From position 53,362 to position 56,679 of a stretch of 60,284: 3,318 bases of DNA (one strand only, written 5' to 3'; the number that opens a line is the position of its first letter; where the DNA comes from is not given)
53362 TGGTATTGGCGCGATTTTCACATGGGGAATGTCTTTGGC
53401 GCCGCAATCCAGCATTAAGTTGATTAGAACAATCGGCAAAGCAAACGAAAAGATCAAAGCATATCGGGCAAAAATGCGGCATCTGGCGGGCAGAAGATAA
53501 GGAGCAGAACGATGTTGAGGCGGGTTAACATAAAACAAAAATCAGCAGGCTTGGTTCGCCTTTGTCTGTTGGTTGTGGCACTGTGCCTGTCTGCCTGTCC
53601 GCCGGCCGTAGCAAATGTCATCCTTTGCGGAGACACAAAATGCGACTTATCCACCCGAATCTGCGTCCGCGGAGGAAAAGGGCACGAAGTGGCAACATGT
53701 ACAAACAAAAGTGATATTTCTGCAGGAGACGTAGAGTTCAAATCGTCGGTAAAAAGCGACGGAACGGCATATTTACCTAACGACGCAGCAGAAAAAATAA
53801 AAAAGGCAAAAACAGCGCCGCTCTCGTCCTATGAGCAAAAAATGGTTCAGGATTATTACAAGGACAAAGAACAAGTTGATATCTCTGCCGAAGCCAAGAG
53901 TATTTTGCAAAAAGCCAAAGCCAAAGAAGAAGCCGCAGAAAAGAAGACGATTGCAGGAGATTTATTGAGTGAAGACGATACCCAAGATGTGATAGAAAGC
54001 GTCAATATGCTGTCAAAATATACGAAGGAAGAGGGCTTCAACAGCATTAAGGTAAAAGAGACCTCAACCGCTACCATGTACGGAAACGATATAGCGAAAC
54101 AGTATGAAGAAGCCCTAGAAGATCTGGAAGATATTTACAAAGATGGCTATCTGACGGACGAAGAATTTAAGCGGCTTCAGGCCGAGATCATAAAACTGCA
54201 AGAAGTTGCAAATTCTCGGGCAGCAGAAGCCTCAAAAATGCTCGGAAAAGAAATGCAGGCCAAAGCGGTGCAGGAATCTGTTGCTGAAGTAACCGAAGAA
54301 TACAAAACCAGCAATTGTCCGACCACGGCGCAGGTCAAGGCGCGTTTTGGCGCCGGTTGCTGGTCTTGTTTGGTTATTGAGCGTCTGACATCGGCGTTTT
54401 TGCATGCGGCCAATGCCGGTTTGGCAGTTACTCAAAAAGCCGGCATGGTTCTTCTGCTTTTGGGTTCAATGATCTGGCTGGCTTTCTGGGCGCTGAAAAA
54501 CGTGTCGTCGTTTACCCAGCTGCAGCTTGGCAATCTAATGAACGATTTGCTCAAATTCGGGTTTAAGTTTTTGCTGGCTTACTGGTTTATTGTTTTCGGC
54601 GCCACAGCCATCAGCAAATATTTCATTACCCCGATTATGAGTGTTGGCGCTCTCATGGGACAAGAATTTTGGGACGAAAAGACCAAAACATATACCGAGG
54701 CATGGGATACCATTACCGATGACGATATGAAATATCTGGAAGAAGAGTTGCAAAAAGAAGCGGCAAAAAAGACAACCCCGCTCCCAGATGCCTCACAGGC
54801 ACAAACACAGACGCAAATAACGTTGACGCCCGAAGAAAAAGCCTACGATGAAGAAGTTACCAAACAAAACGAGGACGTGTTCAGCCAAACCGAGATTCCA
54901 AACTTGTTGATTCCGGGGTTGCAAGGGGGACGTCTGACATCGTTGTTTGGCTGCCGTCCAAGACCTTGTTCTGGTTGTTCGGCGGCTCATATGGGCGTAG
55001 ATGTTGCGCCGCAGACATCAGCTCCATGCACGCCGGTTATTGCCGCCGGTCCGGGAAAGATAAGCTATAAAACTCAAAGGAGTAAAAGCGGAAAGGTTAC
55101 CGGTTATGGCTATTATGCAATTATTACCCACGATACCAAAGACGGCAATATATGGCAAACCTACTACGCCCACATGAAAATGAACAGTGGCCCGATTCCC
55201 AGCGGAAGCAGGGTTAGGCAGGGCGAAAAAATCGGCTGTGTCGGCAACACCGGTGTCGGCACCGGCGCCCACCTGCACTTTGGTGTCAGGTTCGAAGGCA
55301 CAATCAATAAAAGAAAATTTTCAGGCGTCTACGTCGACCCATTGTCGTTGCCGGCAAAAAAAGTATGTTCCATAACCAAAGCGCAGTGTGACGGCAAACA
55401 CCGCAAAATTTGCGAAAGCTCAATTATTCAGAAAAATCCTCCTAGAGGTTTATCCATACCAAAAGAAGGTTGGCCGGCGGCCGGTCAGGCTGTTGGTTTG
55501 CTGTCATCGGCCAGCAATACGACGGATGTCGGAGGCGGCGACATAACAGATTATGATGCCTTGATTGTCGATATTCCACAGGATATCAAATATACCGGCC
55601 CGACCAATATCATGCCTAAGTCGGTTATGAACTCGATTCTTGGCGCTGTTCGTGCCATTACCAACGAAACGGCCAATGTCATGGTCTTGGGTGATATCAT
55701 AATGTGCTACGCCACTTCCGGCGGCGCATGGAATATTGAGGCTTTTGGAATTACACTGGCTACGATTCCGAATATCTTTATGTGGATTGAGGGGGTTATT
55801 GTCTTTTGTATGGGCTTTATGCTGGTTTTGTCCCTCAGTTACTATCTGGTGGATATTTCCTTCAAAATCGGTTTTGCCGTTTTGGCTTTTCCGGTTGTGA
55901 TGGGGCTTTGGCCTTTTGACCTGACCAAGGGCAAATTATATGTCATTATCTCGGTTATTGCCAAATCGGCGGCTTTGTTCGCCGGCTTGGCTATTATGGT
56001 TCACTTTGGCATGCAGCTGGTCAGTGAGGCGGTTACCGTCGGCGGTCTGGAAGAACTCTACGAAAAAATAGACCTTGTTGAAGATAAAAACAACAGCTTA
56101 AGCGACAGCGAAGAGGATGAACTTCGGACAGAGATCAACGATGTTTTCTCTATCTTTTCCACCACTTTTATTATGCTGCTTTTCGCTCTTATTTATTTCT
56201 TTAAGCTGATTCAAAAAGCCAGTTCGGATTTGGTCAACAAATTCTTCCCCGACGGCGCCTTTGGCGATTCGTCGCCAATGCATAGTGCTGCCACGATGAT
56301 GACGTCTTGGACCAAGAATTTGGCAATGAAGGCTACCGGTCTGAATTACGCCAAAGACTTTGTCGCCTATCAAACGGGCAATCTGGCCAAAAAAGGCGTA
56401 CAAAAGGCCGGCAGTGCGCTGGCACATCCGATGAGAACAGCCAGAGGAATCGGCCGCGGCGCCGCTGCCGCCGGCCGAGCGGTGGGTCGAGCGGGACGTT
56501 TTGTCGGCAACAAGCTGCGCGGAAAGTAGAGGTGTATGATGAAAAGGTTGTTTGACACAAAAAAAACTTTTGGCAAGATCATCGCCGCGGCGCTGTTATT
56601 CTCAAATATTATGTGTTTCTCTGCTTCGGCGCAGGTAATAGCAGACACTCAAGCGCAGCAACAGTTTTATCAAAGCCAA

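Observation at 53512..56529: VirB6 paralogue with an M23/LytM peptidase domain inserted in a loop: possible replacement for the missing VirB1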

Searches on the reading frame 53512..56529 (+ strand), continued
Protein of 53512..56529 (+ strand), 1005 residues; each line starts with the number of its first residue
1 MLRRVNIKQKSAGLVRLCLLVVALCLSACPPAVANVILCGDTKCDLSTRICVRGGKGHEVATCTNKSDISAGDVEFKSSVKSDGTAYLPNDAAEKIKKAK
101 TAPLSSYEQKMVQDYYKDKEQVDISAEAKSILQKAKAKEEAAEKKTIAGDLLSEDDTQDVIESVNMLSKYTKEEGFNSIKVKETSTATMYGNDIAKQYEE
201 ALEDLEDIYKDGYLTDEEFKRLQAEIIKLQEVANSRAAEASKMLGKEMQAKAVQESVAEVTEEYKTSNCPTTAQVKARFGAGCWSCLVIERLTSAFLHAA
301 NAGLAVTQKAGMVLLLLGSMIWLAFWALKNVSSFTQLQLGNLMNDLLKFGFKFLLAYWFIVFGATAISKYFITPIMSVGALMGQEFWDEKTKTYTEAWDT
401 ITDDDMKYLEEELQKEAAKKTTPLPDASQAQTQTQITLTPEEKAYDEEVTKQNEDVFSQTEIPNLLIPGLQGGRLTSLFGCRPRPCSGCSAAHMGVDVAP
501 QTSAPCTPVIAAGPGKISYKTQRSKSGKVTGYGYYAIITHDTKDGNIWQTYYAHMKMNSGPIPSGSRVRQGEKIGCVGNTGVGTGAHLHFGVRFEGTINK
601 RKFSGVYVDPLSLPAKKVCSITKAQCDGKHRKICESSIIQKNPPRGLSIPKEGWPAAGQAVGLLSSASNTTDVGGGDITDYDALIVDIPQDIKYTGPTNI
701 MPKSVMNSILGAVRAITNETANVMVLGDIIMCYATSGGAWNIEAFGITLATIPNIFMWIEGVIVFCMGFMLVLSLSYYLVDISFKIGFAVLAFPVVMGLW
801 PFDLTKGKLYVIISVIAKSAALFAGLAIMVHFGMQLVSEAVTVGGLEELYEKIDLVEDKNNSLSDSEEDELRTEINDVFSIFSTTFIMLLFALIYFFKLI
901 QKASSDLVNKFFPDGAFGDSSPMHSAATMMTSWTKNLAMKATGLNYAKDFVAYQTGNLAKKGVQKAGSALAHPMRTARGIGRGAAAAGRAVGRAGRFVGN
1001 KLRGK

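Call 59: search_protein_families(library=ncbifam, proteins=[window:53512-56529:+], max_evalue=0.01)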
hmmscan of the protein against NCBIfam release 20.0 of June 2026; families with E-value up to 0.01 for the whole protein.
window:53512-56529:+ (1005 aa): 8 families
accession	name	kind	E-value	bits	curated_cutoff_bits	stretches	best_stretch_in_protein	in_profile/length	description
NF008652.0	PRK11649.1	equivalog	4.3e-12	45.4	341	1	470-592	289-397/439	murein DD-endopeptidase MepM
NF053824.1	PdgNdpepShyC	equivalog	2.3e-11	43.3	700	1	474-596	276-384/429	peptidoglycan DD-endopeptidase ShyC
NF052336.1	PdgHdaseHSB100310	equivalog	1.5e-10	41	500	1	473-597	41-146/316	peptidoglycan hydrolase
NF050804.1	CellDivDipMCaul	equivalog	5.1e-10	38.8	900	1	503-600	535-621/634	cell division endopeptidase DipM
NF052530.1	Heli_ShapePgp3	exception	5e-08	32.4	300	1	504-597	175-256/270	peptidoglycan metallopeptidase Pgp3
NF053825.1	PdgNdpepShyA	equivalog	1.5e-07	30.5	700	1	474-592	276-380/425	peptidoglycan DD-endopeptidase ShyA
NF004799.0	PRK06148.1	subfamily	7.3e-07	27.5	1128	1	491-606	439-551/1015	hypothetical protein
NF052529.1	PG_M23_Pgp6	exception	5.3e-06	25.4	600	1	491-596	333-423/452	peptidoglycan metallopeptidase Pgp6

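Call 60: search_dna_similar(query=window:53512-56529:+, collection=plasmids, mode=protein, max_evalue=0.001, max_rows=15)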
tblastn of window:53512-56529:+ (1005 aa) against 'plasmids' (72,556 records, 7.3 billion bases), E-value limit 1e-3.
Records with a match: 1033; places in all: 1207; records where one place covers at least 80% of the query: 0.
Best place of each record, by identity: <60% 1033.
By first word of the organism name: Rhodococcus 163; Bacillus 156; Enterococcus 70; Pseudosulfitobacter 63; Prescottella 42; Paenibacillus 33; Phaeobacter 21; Bacteroides 20; Sulfitobacter 16; Gordonia 16; and 160 more.
By predicted mobility (MOB-suite, as given by PLSDB): non-mobilizable 500; conjugative 305; mobilizable 228.
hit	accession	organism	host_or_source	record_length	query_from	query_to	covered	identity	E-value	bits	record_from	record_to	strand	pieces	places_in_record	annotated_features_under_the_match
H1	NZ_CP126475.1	Bacillus thuringiensis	mixed culture,termite gut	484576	474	668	19%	34.7%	6e-10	72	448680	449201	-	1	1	M23 family metallopeptidase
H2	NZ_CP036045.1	Bacillus mycoides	cell culture,soil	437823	474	668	19%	34.5%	3e-9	69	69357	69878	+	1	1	M23 family metallopeptidase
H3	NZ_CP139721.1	Nitratireductor rhodophyticola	Bacterial Culture,hydrothermal vent ...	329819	442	620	18%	36.0%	5e-11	75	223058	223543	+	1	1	M23 family metallopeptidase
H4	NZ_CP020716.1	Cnuibacter physcomitrellae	Physcomitrium patens,single cell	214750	452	631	18%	35.5%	2e-13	83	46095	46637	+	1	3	M23 family metallopeptidase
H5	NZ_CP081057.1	Leisingera aquaemixtae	-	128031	456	643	19%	33.9%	8e-12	77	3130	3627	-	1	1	M23 family metallopeptidase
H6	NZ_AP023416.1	Vescimonas fastidiosa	Homo sapiens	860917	473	662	19%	32.8%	6e-9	68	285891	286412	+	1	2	M23 family metallopeptidase | nitroreductase family protein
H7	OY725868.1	Subdoligranulum variabile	-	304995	468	645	18%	34.3%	4e-10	72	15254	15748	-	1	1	record has no annotation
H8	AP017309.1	Leptolyngbya sp. NIES-3755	-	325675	466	610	14%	41.8%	8e-14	84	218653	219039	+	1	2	hypothetical protein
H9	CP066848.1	Bacillus mycoides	single cell,soil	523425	474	649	18%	33.9%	6e-10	71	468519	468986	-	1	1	M23 family metallopeptidase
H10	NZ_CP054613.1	Paenibacillus cellulosilyticus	cell culture,soil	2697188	423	597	17%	34.1%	1e-12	80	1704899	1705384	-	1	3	none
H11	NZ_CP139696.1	Limimaricola variabilis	Bacterial Culture,hydrothermal vent ...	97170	456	612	16%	37.6%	1e-14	87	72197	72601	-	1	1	M23 family metallopeptidase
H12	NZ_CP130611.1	Halomonas sp. HAL1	Cell culture,soil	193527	458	611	15%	38.3%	6e-12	78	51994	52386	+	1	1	M23 family metallopeptidase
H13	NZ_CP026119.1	Halobacillus litoralis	single cell,salt lake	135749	428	634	21%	28.4%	7e-7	61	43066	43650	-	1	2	peptidoglycan DD-metalloendopeptidase family protein | hypothetical protein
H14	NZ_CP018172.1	Aquibium oceanicum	water sample,seawater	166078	473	640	17%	34.9%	3e-12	79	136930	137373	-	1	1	M23 family metallopeptidase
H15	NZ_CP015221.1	Rhodococcus fascians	Bacterial Culture,UCB-1 pistachio ...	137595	422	590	17%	34.3%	2e-10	73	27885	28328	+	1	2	M23 family metallopeptidase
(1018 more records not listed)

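Call 68: find_encoding_contigs(protein=P0029, flank=10000, max_places=1)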
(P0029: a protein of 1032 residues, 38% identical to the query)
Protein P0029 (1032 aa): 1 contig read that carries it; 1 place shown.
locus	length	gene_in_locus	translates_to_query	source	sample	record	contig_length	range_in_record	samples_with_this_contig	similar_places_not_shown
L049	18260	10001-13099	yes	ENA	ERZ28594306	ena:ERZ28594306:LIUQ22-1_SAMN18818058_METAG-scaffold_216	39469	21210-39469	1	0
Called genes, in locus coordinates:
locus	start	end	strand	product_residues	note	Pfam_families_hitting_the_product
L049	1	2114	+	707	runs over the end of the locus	-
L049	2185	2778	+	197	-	-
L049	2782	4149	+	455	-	-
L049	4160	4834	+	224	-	-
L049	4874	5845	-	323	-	PF01381:HTH_3, PF04545:Sigma70_r4 (faint), PF12844:HTH_19 (weak), PF13443:HTH_26 (weak), PF13560:HTH_31, PF01381:HTH_3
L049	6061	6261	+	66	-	-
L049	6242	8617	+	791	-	-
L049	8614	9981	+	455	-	PF04610:TrbL (weak)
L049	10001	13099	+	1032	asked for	-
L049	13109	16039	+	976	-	PF04610:TrbL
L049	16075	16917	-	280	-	-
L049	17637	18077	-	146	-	-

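Call 69: find_encoding_contigs(protein=P0019, flank=10000, max_places=1)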
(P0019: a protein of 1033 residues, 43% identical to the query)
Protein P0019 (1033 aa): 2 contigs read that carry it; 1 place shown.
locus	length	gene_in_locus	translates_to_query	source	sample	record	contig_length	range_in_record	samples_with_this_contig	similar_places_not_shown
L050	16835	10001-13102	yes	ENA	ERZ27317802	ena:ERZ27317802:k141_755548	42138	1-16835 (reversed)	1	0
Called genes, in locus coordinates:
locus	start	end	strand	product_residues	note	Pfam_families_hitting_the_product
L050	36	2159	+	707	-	-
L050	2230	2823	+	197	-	-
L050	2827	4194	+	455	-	-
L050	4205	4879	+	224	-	-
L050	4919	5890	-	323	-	PF01381:HTH_3, PF04545:Sigma70_r4 (faint), PF12844:HTH_19 (weak), PF13443:HTH_26 (weak), PF13560:HTH_31, PF01381:HTH_3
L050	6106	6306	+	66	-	-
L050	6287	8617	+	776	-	-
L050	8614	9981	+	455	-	PF04610:TrbL (weak)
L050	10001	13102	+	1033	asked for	PF01551:Peptidase_M23 (weak)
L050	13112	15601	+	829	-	PF04610:TrbL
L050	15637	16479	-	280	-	-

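Call 91: search_protein_families(library=pfam, proteins=[L041:8501-13507:+], max_evalue=0.01)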
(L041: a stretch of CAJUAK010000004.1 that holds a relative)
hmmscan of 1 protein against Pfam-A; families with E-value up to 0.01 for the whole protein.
L041:8501-13507:+ (1669 aa): 2 families
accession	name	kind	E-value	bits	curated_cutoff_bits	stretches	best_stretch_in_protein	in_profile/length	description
PF01464.25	SLT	-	2.4e-14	53.4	21.3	1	1171-1295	4-110/117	Transglycosylase SLT domain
PF13472.12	Lipase_GDSL_2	-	1.1e-06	29.7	32.9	1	936-1099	2-177/178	GDSL-like Lipase/Acylhydrolase family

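Call 96: search_protein_families(library=pfam, proteins=[L043:2085-5288:+, L043:764-2137:+, L029:12458-14392:+, L035:12530-14317:+, L041:4873-8436:+, L045:709-3393:+, L011:7343-11215:+], max_evalue=0.01)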
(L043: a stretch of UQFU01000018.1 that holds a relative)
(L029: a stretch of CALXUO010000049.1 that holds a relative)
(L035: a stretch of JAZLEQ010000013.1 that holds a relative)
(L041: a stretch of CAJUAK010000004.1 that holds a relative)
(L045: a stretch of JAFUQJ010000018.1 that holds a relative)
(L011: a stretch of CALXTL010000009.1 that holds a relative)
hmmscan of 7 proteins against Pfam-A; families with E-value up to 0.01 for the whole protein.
L043:2085-5288:+ (1068 aa): 1 family
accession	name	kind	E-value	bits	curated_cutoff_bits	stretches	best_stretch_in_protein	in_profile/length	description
PF01551.29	Peptidase_M23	-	3e-27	95.1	28.7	1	134-238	2-96/96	Peptidase family M23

L043:764-2137:+ (458 aa): 0 families

L029:12458-14392:+ (645 aa): 0 families

L035:12530-14317:+ (596 aa): 0 families

L041:4873-8436:+ (1188 aa): 1 family
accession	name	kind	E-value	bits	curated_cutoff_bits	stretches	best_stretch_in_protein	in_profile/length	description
PF04610.19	TrbL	-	7.3e-08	32.9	25.9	1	647-785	55-191/215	TrbL/VirB6 plasmid conjugal transfer protein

L045:709-3393:+ (895 aa): 1 family
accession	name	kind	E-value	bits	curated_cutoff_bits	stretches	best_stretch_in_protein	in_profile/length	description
PF04610.19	TrbL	-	3.6e-09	37.1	25.9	1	333-477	56-199/215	TrbL/VirB6 plasmid conjugal transfer protein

L011:7343-11215:+ (1291 aa): 2 families
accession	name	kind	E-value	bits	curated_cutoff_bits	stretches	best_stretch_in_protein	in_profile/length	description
PF21277.2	T6SS_VgrG3-like_C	-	2.5e-34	119.3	27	1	47-237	1-183/183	Type VI secretion system spike protein VgrG3-like, C-terminal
PF01551.29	Peptidase_M23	-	2.8e-16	59.9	28.7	1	716-813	11-96/96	Peptidase family M23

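Call 99: search_protein_families(library=pfam, alignment_id=A4, max_evalue=0.001)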
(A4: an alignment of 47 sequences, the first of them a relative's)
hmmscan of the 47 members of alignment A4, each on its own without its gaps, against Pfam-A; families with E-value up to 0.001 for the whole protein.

A. member 1, P0002 (997 aa): 1 family
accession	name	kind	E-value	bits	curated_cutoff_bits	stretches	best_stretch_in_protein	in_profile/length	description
PF01551.29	Peptidase_M23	-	3e-15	56.6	28.7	1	498-604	2-91/96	Peptidase family M23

B. families by the number of members that match (of 47 scanned): 8 families
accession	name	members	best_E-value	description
PF01551.29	Peptidase_M23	30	1.2e-28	Peptidase family M23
PF04610.19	TrbL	8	3.8e-06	TrbL/VirB6 plasmid conjugal transfer protein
PF21277.2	T6SS_VgrG3-like_C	1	2.5e-34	Type VI secretion system spike protein VgrG3-like, C-terminal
PF01464.25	SLT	1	2.4e-14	Transglycosylase SLT domain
PF13472.12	Lipase_GDSL_2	1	1.1e-06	GDSL-like Lipase/Acylhydrolase family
PF06103.16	DUF948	1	5.4e-05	Bacterial protein of unknown function (DUF948)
PF09851.14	SHOCT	1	8.9e-05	Short C-terminal domain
PF13533.13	Biotin_lipoyl_2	1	0.00024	Biotin-lipoyl like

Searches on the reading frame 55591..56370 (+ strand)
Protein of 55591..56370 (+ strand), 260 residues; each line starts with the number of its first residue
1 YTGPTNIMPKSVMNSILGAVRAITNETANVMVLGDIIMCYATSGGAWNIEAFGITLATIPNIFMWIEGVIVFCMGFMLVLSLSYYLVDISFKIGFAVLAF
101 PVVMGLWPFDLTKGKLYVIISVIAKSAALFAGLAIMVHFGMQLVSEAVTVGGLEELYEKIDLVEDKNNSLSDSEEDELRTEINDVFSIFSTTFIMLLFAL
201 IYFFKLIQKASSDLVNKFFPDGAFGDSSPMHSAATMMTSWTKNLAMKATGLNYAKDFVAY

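Call 57: search_solved_structures(query=A3, max_evalue=10, show_alignments=2)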
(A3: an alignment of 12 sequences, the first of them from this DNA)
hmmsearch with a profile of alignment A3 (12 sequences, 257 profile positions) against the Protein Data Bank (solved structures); distinct sequences matched with E-value up to 10: 3.
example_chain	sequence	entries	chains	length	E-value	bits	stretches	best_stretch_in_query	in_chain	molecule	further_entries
2vza_A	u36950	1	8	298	1.4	11.4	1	103-163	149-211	CELL FILAMENTATION PROTEIN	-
5nh2_A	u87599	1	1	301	1.5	11.4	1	103-163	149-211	Adenosine monophosphate-protein transferase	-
2jk8_A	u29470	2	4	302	1.5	11.4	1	103-163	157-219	PUTATIVE CELL FILAMENTATION PROTEIN (BEPA PROTEIN) | CELL FILAMENTATION PROTEIN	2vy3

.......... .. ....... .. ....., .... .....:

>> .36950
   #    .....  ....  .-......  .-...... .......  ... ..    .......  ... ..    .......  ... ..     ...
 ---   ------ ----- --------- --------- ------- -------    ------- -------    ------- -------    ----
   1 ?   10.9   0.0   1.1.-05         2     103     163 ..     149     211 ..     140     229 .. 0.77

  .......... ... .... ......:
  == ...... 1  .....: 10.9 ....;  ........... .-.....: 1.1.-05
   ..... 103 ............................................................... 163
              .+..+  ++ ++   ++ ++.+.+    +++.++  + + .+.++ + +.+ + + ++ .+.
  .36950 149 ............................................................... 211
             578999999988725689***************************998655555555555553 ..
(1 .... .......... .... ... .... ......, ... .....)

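Call 58: search_protein_families(library=pfam, alignment_id=A3, max_evalue=1)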
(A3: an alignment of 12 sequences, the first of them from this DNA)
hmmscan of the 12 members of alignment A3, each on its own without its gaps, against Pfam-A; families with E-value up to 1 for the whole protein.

A. member 1, seq(260 aa): 4 families
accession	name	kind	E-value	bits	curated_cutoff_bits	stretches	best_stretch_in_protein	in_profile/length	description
PF09058.15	L27_1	-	0.0026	18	29.7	1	160-191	7-38/59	L27_1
PF16247.11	DUF4904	-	0.098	12.9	27.7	0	96-120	67-91/129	Domain of unknown function (DUF4904)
PF20040.4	DUF6442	-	0.19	12.4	25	0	173-215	13-55/102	Family of unknown function (DUF6442)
PF09716.15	ETRAMP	-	0.55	10.7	29.1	0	115-141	51-77/81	Malarial early transcribed membrane protein (ETRAMP)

B. families by the number of members that match (of 12 scanned): 7 families
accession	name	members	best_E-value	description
PF04610.19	TrbL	7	1.3e-07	TrbL/VirB6 plasmid conjugal transfer protein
PF09058.15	L27_1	1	0.0026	L27_1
PF20693.3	YobI-ATPase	1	0.0055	YobI-like P-loop NTPase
PF16247.11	DUF4904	1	0.098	Domain of unknown function (DUF4904)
PF20040.4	DUF6442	1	0.19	Family of unknown function (DUF6442)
PF04123.18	DUF373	1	0.28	Domain of unknown function (DUF373)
PF09716.15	ETRAMP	1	0.55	Malarial early transcribed membrane protein (ETRAMP)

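Call 66: search_protein_representatives(alignment_id=A3)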
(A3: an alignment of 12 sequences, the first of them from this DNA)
Query: 12 sequences, 257 profile positions. Proteins with E-value up to 0.001 (for the whole library): 1252; up to 1e-10: 886; up to 1e-30: 333. The best 150 are listed.
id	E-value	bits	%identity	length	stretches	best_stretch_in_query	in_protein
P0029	6.8e-110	382.8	-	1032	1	1-256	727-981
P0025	6.6e-109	379.6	-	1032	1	1-256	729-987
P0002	1.0e-107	375.6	-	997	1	1-256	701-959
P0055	6.6e-106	369.7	-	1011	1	1-256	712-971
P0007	7.2e-106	369.6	-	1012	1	1-256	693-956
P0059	1.5e-103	362.0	-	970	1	1-256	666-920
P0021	1.2e-101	355.8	-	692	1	1-256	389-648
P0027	7.3e-100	349.9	-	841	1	1-256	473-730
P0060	7.7e-100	349.9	-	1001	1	4-256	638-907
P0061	3.8e-99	347.6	-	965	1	1-256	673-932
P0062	4.1e-99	347.5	-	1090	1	1-256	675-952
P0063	9.5e-98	343.0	-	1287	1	1-255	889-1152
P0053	2.3e-95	335.2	-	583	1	1-256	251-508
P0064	2.4e-95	335.1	-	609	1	1-255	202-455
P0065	2.0e-94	332.1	-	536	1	6-256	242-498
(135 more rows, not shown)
